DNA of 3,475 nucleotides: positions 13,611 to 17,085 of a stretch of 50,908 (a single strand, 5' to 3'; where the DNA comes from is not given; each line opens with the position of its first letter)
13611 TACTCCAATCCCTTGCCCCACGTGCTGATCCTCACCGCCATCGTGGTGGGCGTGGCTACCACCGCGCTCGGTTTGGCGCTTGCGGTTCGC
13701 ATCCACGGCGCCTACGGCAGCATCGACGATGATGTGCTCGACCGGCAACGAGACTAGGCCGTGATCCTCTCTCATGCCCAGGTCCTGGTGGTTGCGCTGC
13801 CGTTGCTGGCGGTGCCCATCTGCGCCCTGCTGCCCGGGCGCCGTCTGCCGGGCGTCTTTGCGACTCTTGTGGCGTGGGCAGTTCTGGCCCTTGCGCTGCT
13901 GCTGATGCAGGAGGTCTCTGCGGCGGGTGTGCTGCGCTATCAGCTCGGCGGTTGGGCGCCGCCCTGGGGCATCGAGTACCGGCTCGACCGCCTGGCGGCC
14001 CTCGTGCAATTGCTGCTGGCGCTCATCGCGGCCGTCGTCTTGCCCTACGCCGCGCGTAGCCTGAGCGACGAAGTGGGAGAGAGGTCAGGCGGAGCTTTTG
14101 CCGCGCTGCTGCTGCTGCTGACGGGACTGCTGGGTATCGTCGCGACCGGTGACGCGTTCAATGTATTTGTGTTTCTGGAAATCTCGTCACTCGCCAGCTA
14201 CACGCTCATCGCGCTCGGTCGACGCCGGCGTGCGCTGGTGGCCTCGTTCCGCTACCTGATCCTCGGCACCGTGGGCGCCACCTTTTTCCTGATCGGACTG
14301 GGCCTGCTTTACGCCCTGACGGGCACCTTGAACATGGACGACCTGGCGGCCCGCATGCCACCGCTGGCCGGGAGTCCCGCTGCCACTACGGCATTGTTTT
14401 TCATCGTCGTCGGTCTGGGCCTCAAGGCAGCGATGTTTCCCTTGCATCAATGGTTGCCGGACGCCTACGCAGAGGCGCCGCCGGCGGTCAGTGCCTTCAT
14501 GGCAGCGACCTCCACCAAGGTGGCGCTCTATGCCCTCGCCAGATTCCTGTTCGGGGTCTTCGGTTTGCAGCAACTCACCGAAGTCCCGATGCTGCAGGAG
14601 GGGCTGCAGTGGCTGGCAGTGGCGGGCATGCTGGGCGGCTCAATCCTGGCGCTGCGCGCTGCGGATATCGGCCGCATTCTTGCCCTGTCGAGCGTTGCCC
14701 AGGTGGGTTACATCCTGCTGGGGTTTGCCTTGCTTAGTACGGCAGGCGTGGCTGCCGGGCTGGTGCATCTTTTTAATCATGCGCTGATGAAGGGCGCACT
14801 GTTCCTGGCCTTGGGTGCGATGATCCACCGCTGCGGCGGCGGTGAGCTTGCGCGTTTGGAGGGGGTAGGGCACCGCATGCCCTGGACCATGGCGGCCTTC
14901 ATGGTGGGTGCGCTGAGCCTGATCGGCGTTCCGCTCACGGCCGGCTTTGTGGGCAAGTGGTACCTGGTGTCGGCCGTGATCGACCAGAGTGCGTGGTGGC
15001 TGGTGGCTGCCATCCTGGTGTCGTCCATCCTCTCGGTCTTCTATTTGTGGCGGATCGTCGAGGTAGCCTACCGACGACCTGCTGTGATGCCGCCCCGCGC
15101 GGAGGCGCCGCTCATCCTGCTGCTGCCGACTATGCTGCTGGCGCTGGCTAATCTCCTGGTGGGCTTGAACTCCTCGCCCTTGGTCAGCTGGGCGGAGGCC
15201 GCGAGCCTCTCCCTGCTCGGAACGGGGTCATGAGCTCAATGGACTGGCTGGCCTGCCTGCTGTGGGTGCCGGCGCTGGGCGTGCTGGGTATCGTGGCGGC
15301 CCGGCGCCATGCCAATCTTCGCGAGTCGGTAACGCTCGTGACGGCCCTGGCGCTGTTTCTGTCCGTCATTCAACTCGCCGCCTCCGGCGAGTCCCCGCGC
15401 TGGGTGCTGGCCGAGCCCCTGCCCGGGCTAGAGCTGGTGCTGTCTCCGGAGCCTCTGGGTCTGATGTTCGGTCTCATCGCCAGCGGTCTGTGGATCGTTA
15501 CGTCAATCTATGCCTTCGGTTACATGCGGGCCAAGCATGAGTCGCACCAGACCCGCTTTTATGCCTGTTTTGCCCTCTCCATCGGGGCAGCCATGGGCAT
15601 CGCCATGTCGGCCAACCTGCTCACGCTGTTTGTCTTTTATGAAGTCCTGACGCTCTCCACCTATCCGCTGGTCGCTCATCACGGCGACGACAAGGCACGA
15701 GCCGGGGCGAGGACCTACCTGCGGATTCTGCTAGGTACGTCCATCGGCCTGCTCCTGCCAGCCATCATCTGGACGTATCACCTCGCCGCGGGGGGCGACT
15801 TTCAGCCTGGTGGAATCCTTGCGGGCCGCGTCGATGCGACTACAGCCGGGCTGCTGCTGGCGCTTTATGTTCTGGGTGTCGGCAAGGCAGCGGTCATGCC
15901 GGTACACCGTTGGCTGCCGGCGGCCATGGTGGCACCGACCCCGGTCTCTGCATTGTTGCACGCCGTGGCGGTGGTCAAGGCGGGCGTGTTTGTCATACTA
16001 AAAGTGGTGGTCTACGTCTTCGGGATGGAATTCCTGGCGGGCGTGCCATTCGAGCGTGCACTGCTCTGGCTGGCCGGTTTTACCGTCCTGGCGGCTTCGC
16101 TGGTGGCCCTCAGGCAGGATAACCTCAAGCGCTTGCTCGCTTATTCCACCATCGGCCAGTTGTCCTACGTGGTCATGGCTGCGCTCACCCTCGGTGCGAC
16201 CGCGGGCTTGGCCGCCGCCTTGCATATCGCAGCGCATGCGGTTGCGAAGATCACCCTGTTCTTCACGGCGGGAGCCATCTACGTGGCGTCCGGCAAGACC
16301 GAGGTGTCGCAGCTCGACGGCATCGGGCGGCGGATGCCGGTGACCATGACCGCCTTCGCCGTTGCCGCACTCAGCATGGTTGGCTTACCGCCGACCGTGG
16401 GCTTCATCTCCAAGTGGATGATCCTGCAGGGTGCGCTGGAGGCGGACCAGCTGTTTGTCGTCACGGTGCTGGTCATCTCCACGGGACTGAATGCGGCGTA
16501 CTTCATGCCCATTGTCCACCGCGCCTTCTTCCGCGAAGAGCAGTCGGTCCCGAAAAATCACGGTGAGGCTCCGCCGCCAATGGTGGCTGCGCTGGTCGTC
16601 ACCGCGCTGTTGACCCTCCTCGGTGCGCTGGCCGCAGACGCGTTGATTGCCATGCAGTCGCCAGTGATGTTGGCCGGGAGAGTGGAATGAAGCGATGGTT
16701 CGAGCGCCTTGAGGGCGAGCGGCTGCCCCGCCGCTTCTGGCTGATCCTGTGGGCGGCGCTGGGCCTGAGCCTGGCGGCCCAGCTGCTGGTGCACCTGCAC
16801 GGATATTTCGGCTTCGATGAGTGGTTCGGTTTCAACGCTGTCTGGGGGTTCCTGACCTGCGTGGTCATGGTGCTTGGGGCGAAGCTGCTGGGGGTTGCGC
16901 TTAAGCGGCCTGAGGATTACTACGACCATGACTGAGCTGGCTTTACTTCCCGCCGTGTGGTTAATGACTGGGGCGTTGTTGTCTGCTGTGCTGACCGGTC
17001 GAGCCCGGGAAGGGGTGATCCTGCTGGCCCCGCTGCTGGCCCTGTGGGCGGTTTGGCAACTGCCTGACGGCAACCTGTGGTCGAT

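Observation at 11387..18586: Permuted Mrp/Mbh-like antiporter module with a split MrpA and three NuoL/M/N-type subunits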

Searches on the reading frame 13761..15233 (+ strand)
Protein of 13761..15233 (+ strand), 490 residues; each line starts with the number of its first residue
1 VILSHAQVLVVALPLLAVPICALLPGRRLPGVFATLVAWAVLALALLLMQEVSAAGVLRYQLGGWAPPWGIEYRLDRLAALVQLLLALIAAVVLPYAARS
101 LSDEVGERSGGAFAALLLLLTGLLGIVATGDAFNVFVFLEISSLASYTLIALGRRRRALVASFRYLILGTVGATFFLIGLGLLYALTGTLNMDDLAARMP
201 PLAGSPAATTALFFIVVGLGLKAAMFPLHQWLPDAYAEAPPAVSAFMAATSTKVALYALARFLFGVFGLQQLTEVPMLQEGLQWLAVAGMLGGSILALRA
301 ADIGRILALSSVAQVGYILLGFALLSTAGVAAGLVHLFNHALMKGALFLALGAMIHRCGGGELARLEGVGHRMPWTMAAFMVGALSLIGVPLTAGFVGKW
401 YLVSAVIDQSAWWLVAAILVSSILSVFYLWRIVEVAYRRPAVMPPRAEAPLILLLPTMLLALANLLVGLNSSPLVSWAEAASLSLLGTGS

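Call 3: search_protein_families(library=pfam, proteins=[window:13761-15233:+], max_evalue=0.01)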
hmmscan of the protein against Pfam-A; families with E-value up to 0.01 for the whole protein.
window:13761-15233:+ (490 aa): 2 families
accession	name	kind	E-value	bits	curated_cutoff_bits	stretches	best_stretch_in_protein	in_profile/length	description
PF00361.26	Proton_antipo_M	-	1e-65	222.3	21.5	1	131-425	3-294/294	NADH:quinone oxidoreductase/Mrp antiporter, TM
PF10125.14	NADHdeh_related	-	1.9e-05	24.6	27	1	123-222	79-175/218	NADH dehydrogenase I, subunit N related protein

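Call 4: search_protein_families(library=ncbifam, proteins=[window:13761-15233:+], max_evalue=0.01)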
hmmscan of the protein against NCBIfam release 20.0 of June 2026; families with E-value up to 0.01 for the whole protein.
window:13761-15233:+ (490 aa): 74 families (the best 25 are shown)
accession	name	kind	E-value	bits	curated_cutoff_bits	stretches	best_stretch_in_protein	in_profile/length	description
NF009305.0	PRK12662.1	equivalog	5.3e-129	431.2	700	1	4-482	3-487/492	putative monovalent cation/H+ antiporter subunit D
NF006241.0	PRK08377.1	equivalog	3.3e-89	300.1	645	1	6-479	4-471/494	NADH dehydrogenase subunit N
NF009306.0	PRK12663.1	equivalog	1.5e-85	287.9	542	1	8-483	7-479/498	Na+/H+ antiporter subunit D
NF005818.0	PRK07691.1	equivalog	2.3e-81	274.2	586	1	8-483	7-481/496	Na+/H+ antiporter subunit D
NF006240.0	PRK08376.1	subfamily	1.7e-80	271.4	662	1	3-471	3-492/521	putative monovalent cation/H+ antiporter subunit D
NF006419.0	PRK08668.1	equivalog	1.5e-76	258.5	617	1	31-480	26-476/613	NADH dehydrogenase subunit M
TIGR00944.1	2a6301s04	subfamily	1.4e-74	252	692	1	8-433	4-426/463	multicomponent K+/H+ antiporter, MrpD/PhaD subunit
NF006238.0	PRK08375.1-4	equivalog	3.2e-72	244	626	1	5-437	4-429/531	putative monovalent cation/H+ antiporter subunit D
NF009309.0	PRK12666.1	equivalog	3.7e-72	243.7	476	1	3-485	4-505/529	monovalent cation/H+ antiporter subunit D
NF009308.0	PRK12665.1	equivalog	1.4e-69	235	585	1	5-441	7-442/531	Na+/H+ antiporter subunit D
NF005142.0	PRK06591.1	equivalog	2.7e-67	227.9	460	1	4-439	5-426/432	putative monovalent cation/H+ antiporter subunit D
TIGR01770.1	NDH_I_N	subfamily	1.8e-66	225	332.6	1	72-440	66-435/472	NADH-quinone oxidoreductase subunit NuoN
NF006236.0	PRK08375.1-1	equivalog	6.2e-64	216.7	663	1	4-479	6-489/493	putative monovalent cation/H+ antiporter subunit D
TIGR01972.1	NDH_I_M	subfamily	1.4e-59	202.1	263.8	1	9-482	3-479/486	NADH-quinone oxidoreductase subunit M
NF005561.0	PRK07234.1-1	equivalog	2.9e-59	201.3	718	1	7-437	9-439/569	putative monovalent cation/H+ antiporter subunit D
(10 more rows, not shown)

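Call 23: search_solved_structures(query=window:13761-15233:+, max_evalue=0.00001)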
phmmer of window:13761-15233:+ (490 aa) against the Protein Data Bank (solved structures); distinct sequences matched with E-value up to 0.00001: 95 (the best 60 are shown).
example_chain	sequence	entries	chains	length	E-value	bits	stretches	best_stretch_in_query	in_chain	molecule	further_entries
6u8y_H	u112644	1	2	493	1.4e-65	225.6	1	4-473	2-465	NADH dehydrogenase subunit N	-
6cfw_H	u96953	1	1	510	8.6e-57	196.6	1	9-468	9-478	Monovalent cation/H+ antiporter subunit D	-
7qru_D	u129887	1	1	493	2.6e-53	185.1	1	8-478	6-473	Na+/H+ antiporter subunit D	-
6z16_D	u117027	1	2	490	1.3e-48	169.6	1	7-432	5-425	Multisubunit Na+/H+ antiporter, D subunit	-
7d3u_D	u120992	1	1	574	4.9e-48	167.7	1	2-432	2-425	Monovalent Na+/H+ antiporter subunit D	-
6u8y_X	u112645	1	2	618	1.4e-42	149.7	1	79-469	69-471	NADH dehydrogenase subunit M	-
8e9g_N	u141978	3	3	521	2.7e-38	135.6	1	93-481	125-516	NADH-quinone oxidoreductase subunit N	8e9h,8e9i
7wff_B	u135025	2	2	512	1.5e-35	126.5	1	80-445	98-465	NAD(P)H-quinone oxidoreductase subunit 2, chloroplastic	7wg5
6hum_B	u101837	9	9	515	1.8e-35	126.2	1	74-441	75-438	NAD(P)H-quinone oxidoreductase subunit 2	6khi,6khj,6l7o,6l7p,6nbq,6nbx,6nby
6hum_F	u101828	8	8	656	4.5e-35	125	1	55-439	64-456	NADH dehydrogenase subunit 5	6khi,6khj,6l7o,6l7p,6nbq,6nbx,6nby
8e73_2M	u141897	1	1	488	5.2e-34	121.4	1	73-441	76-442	Nad2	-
3rko_N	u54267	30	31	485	5.3e-34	121.4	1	113-477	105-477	NADH-QUINONE OXIDOREDUCTASE SUBUNIT N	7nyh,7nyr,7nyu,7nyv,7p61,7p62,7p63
7eu3_B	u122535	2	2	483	6.8e-34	121.1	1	80-436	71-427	NAD(P)H-quinone oxidoreductase subunit 2, chloroplastic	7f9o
9grx_B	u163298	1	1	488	9e-34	120.7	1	79-436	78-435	NAD(P)H-quinone oxidoreductase subunit 2 A, chloroplastic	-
7ar7_N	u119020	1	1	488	1.7e-33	119.8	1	35-441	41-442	NADH-ubiquinone oxidoreductase chain 2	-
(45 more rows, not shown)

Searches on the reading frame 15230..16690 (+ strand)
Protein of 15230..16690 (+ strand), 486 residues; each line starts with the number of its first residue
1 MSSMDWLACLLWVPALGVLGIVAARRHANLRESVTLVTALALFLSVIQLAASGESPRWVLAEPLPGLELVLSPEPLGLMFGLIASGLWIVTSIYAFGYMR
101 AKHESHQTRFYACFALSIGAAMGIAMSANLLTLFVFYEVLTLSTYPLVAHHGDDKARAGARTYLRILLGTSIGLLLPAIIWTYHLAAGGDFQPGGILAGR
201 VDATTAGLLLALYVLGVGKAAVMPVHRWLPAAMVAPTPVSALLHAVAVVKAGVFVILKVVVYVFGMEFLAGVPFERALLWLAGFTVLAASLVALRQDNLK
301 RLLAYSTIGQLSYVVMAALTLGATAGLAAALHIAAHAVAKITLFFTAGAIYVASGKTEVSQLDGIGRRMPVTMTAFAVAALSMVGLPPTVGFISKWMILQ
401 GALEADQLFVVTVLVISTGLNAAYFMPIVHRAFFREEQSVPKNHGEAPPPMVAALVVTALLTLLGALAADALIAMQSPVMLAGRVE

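Call 3: search_protein_families(library=pfam, proteins=[window:15230-16690:+], max_evalue=0.01)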
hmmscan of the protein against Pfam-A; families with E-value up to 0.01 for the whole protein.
window:15230-16690:+ (486 aa): 2 families
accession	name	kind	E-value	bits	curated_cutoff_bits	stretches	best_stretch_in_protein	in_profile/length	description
PF00361.26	Proton_antipo_M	-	1.4e-55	189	21.5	1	127-420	1-293/294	NADH:quinone oxidoreductase/Mrp antiporter, TM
PF00662.26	Proton_antipo_N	-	0.0051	17.1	24.5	0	74-111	16-51/51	NADH-Ubiquinone oxidoreductase (complex I), chain 5 N-terminus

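Call 4: search_protein_families(library=ncbifam, proteins=[window:15230-16690:+], max_evalue=0.01)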
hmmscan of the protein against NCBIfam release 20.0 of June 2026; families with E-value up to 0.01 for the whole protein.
window:15230-16690:+ (486 aa): 74 families (the best 25 are shown)
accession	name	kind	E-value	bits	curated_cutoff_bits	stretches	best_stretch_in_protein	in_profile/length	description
NF006236.0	PRK08375.1-1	equivalog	9.4e-157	522.9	663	1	11-475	13-487/493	putative monovalent cation/H+ antiporter subunit D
NF005561.0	PRK07234.1-1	equivalog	1.4e-138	463.2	718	1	11-438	13-444/569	putative monovalent cation/H+ antiporter subunit D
NF005140.0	PRK06589.1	equivalog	2.5e-117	392.7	470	1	8-462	14-470/489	putative monovalent cation/H+ antiporter subunit D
NF005097.0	PRK06525.1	equivalog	6.3e-70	236.2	430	1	12-472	10-478/480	hydrogenase 4 subunit D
NF009287.0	PRK12647.1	equivalog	6.1e-67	226.8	937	1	30-473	30-471/773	putative monovalent cation/H+ antiporter subunit A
NF009288.0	PRK12648.1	equivalog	1.5e-61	208.7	1104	1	24-466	24-468/954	monovalent cation/H+ antiporter subunit A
NF006419.0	PRK08668.1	equivalog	1.5e-59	202.3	617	1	28-473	26-471/613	NADH dehydrogenase subunit M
NF005141.0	PRK06590.1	equivalog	3.8e-58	197.9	556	1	33-467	40-467/615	NADH-quinone oxidoreductase subunit L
NF009290.0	PRK12650.1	equivalog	5.3e-57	193.4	980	1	66-471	72-474/966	DUF4040 family protein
NF009284.0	PRK12644.1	equivalog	1.1e-56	192.6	962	1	46-469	42-471/975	Na+/H+ antiporter subunit A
NF009305.0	PRK12662.1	equivalog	2.7e-56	191.3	700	1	87-466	88-473/492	putative monovalent cation/H+ antiporter subunit D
TIGR01974.1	NDH_I_L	subfamily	1.7e-54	185.8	407.5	1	76-472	83-483/630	NADH-quinone oxidoreductase subunit L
NF005086.0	PRK06521.1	equivalog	2.7e-53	181.5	667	1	8-479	10-502/669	hydrogenase 4 subunit B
TIGR00940.1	2a6301s01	subfamily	5.5e-53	180.4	920.45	1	34-468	34-488/793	monovalent cation:proton antiporter subunit A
NF006241.0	PRK08377.1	equivalog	6.3e-50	170.6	645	1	55-462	57-457/494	NADH dehydrogenase subunit N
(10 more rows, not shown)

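Call 22: search_solved_structures(query=window:15230-16690:+, max_evalue=0.00001)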
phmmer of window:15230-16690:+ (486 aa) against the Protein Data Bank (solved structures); distinct sequences matched with E-value up to 0.00001: 109 (the best 60 are shown).
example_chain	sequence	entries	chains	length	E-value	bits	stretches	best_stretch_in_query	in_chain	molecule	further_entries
6hum_F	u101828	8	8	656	1.3e-39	140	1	72-444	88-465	NADH dehydrogenase subunit 5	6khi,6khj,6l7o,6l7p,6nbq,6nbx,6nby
7qru_A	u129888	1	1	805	1.1e-36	130.3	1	47-409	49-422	Na+/H+ antiporter subunit A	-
6cfw_H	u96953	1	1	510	1.6e-35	126.5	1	51-459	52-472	Monovalent cation/H+ antiporter subunit D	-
7d3u_A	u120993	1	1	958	1.8e-35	126.3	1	54-405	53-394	Monovalent Na+/H+ antiporter subunit A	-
6u8y_H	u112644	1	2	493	2.4e-35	125.9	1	89-452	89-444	NADH dehydrogenase subunit N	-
7wff_F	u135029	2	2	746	3e-35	125.6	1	67-428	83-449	NAD(P)H-quinone oxidoreductase subunit 5, chloroplastic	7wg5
8e9g_L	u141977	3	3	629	5.1e-35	124.9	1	5-469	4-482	NADH-quinone oxidoreductase, L subunit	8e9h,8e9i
6z16_A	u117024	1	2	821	6.9e-35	124.4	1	64-467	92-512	Multisubunit Na+/H+ antiporter, A subunit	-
5gpn_j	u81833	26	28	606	2.8e-34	122.4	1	73-444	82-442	NADH-ubiquinone oxidoreductase chain 5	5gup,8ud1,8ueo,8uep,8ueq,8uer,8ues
7v2d_l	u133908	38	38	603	3.7e-34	122.1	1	73-444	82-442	NADH-ubiquinone oxidoreductase chain 5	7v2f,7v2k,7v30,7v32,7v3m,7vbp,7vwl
7v2c_l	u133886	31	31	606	3.7e-34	122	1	73-444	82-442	NADH-ubiquinone oxidoreductase chain 5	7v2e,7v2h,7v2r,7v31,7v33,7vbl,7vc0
9grx_F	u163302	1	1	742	2.3e-33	119.4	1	70-429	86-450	NAD(P)H-quinone oxidoreductase subunit 5, chloroplastic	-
9ti4_l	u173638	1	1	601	2.3e-32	116.2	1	76-428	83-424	NADH-ubiquinone oxidoreductase chain 5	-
9cwt_l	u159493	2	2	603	2.3e-32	116.1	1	76-428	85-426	NADH-ubiquinone oxidoreductase chain 5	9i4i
5xtc_l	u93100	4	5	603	2.4e-32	116.1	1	76-428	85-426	NADH-ubiquinone oxidoreductase chain 5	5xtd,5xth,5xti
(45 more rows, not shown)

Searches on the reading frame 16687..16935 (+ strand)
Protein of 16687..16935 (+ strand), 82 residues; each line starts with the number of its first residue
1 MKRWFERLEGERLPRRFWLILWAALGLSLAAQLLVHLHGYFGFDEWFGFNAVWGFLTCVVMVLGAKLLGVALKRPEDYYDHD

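Call 3: search_protein_families(library=pfam, proteins=[window:16687-16935:+], max_evalue=0.01)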
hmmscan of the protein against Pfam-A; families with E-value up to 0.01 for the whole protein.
window:16687-16935:+ (82 aa): 0 families

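Call 4: search_protein_families(library=ncbifam, proteins=[window:16687-16935:+], max_evalue=0.01)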
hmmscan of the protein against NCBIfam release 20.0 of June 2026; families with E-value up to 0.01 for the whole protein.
window:16687-16935:+ (82 aa): 0 families

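Call 26: find_homologous_proteins(query=window:16687-16935:+)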
Query window:16687-16935:+ (82 aa): 12 proteins with E <= 0.001 among 12 candidates.
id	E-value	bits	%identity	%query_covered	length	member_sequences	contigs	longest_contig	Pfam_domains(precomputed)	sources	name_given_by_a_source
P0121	1.8e-48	181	96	100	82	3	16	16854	-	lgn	-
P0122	1.7e-40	155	85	100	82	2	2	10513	-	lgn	-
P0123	1.3e-33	133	71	100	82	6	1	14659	-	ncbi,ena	ncbi:MAG: hypothetical protein ACO3IJ_02935 [Steroidobacteraceae bacterium]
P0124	6.0e-23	99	57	99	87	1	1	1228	-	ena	-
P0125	2.0e-21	94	68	83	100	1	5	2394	-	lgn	-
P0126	3.5e-20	90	56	99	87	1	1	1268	-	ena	-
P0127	1.5e-19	88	71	51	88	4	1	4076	-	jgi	jgi:hypothetical protein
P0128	8.7e-17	79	52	99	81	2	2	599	-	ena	-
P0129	1.8e-16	78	54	99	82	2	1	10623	-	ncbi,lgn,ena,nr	ncbi:MAG: hypothetical protein O2967_22025 [Proteobacteria bacterium]|nr:hypothetical protein [Pseud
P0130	2.6e-16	78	52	99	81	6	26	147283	-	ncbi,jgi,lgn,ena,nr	ncbi:MAG: hypothetical protein HOK21_08220 [Rhodospirillaceae bacterium]|jgi:hypothetical protein|nr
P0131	9.3e-13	66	56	60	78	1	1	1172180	-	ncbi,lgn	ncbi:MAG: hypothetical protein R2940_15345 [Syntrophotaleaceae bacterium]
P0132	7.9e-11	60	56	60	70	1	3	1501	-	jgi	jgi:hypothetical protein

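Call 38: predict_structure(alignment_id=A2)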
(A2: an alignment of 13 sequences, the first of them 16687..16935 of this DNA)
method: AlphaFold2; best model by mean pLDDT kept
length: 82 residues; sequences in the alignment: 13
mean_pLDDT: 72.8   pTM: 0.50
mean pLDDT of the five models: 72.8, 72.4, 71.5, 71.5, 70.5
residues with pLDDT >= 90: 0; 70-90: 53; 50-70: 25; < 50: 4
segments of 3 or more residues with pLDDT < 50: none
pLDDT, mean of each block of 10 residues (from residue 1): 52 73 86 74 78 85 79 60 48
secondary structure, 60 per line:
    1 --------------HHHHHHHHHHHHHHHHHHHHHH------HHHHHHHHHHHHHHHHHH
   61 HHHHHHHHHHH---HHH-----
elements in order: H15-36 H43-71

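Call 39: search_solved_structures(query=A2, max_evalue=10, show_alignments=2)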
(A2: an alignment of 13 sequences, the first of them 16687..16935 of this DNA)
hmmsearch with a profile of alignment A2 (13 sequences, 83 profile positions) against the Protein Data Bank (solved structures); distinct sequences matched with E-value up to 10: 3.
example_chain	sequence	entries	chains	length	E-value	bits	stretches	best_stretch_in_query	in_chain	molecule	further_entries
9jtw_A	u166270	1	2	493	1.1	12.8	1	13-62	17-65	Aluminum-activated malate transporter 1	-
7vq3_A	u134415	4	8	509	1.2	12.7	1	13-62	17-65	Aluminum-activated malate transporter 1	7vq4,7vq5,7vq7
7voj_A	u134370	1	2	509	1.3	12.6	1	13-62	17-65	Aluminum-activated malate transporter 1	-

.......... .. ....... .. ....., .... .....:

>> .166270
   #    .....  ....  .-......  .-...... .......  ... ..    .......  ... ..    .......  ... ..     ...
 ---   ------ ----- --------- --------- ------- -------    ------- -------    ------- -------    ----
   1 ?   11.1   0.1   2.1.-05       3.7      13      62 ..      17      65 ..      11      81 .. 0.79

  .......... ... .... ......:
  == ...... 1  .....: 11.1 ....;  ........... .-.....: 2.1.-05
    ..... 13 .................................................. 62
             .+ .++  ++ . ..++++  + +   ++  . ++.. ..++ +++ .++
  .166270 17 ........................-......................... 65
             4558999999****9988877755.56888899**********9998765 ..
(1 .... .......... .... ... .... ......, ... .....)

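Call 49: fold_search(model_id=the predicted structure, library=pdb)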
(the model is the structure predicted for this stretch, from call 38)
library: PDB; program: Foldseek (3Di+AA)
matches with E <= 10: 0; with E <= 0.001: 0
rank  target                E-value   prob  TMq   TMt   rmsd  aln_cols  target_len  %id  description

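Call 59: search_protein_representatives(alignment_id=A2)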
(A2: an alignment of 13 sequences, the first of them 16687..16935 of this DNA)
Query: 13 sequences, 83 profile positions. Proteins with E-value up to 0.001 (for the whole library): 1929; up to 1e-10: 661; up to 1e-30: 0. The best 150 are listed.
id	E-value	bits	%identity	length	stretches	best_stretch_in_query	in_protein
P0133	9.7e-30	118.8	-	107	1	6-82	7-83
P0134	9.9e-29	115.6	-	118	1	5-81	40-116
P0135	1.0e-28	115.5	-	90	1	3-81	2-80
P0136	2.3e-28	114.4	-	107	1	4-82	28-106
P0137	6.7e-28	112.9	-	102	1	3-81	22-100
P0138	5.5e-27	110.0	-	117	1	4-82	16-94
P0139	7.9e-27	109.5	-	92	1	2-81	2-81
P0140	8.1e-27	109.4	-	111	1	4-82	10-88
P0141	1.3e-26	108.7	-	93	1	3-81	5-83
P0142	2.4e-26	107.9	-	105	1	2-82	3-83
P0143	2.4e-26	107.9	-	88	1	3-83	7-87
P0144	3.6e-26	107.4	-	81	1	4-81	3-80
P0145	1.5e-25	105.4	-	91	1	4-81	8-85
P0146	3.6e-25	104.1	-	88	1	3-83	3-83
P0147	4.0e-25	104.0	-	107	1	4-81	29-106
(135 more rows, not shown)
